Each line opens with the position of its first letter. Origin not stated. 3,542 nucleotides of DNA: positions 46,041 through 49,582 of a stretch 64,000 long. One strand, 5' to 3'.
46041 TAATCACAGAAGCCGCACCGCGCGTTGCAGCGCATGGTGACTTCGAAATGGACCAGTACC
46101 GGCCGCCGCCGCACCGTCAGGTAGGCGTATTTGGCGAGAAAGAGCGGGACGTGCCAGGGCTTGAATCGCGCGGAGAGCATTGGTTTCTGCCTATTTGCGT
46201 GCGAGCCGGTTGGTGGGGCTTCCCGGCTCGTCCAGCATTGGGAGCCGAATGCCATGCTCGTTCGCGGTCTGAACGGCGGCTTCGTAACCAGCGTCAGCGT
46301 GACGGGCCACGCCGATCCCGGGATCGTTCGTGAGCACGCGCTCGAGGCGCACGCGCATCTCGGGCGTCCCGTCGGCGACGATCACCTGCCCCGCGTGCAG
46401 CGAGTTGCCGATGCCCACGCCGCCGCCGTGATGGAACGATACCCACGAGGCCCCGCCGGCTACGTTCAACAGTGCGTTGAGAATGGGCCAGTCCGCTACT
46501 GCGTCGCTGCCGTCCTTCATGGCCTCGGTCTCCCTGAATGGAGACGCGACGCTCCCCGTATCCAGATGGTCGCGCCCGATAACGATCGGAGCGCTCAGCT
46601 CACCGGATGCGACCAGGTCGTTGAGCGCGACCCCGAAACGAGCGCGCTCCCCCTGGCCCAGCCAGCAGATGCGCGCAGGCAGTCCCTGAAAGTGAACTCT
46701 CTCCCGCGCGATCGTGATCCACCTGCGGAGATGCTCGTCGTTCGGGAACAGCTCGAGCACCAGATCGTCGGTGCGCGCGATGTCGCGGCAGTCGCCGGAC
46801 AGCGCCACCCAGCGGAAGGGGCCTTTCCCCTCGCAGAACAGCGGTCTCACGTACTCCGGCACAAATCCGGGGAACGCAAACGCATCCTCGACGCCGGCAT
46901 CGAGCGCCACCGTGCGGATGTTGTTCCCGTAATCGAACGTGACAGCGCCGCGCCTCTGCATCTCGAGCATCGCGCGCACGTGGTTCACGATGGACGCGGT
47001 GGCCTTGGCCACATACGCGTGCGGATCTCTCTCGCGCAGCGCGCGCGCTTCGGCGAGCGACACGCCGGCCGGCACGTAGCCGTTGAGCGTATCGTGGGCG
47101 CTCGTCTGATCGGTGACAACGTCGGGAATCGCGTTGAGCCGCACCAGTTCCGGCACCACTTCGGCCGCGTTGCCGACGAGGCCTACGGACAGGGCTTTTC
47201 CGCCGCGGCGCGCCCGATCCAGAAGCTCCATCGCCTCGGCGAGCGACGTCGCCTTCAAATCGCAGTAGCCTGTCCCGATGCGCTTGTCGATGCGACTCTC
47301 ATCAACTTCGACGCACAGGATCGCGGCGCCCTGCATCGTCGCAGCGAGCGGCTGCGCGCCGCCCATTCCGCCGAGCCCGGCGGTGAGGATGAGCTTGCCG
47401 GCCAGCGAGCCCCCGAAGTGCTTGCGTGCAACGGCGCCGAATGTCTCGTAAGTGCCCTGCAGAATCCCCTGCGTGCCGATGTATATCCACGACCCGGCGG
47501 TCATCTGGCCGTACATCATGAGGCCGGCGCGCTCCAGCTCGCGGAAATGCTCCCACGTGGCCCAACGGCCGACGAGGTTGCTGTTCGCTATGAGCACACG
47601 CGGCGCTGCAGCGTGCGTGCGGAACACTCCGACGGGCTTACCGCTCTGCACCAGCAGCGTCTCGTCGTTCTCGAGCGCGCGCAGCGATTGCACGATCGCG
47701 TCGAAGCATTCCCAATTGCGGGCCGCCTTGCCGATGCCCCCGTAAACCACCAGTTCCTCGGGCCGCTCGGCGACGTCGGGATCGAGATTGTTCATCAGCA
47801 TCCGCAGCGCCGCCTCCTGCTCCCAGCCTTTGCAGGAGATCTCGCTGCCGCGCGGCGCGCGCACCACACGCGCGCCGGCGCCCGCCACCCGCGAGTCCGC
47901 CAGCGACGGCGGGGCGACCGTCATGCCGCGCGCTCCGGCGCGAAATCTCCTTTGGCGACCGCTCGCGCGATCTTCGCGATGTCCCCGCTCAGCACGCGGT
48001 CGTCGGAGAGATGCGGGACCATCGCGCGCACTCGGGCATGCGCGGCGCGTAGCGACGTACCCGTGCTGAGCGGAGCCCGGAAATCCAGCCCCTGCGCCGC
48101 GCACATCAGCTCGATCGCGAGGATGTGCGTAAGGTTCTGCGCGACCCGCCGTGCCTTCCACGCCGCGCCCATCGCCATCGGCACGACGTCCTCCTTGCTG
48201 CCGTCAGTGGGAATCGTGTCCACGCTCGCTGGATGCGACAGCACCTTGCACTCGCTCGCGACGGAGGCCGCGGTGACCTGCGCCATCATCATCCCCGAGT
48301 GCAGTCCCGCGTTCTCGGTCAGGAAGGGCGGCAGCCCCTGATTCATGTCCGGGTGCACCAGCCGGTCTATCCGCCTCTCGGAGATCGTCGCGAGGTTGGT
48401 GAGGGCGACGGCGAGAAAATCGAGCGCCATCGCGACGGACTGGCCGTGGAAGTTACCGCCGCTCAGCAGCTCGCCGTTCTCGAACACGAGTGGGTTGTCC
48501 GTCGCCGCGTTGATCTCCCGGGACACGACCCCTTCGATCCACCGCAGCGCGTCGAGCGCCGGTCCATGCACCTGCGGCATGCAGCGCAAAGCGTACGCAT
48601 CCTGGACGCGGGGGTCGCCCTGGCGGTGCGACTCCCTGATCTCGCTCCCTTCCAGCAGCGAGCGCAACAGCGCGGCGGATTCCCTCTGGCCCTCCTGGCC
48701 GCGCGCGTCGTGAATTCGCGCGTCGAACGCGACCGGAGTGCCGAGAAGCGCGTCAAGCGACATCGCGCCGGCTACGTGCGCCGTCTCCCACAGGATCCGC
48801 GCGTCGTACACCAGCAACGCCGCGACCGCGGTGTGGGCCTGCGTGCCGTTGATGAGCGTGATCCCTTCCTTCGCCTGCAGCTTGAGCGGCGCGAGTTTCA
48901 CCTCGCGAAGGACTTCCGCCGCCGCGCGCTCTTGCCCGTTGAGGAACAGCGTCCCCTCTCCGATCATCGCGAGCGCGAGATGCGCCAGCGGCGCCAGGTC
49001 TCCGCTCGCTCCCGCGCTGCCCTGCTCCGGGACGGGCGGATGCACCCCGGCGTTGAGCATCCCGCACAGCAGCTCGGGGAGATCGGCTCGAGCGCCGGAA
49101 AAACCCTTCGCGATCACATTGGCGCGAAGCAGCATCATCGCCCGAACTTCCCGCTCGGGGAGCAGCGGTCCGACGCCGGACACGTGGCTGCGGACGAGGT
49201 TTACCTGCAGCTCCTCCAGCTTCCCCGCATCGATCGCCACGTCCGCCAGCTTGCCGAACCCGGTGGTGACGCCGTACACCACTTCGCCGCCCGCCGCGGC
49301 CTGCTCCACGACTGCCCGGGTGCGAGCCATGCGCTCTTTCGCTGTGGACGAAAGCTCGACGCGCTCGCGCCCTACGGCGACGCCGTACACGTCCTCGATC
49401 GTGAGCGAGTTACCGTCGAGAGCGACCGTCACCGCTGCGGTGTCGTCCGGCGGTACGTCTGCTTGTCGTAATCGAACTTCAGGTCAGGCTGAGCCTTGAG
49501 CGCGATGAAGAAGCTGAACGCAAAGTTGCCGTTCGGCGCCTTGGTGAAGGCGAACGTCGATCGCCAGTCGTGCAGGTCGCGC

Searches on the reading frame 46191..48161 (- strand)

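Call 31: search_protein_families(library=pfam, proteins=[window:46191-48161:-], max_evalue=0.00001)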
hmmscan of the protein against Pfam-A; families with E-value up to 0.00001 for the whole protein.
window:46191-48161:- (656 aa): 3 families
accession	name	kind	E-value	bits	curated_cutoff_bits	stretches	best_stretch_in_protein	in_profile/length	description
PF17392.7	Urocanase_C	-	2.6e-93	311.3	23.6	1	440-634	1-195/196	Urocanase C-terminal domain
PF01175.24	Urocanase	-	3e-89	298.6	23.2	1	229-437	1-209/209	Urocanase Rossmann-like domain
PF17391.7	Urocanase_N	-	4.3e-63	211.2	23.2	1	100-226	1-127/127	Urocanase N-terminal domain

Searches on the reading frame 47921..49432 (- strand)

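Call 31: search_protein_families(library=pfam, proteins=[window:47921-49432:-], max_evalue=0.00001)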
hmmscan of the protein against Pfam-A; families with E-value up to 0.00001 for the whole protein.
window:47921-49432:- (503 aa): 1 family
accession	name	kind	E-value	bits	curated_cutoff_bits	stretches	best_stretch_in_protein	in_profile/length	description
PF00221.24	Lyase_aromatic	-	2.4e-188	627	27.3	1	10-469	1-465/466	Aromatic amino acid lyase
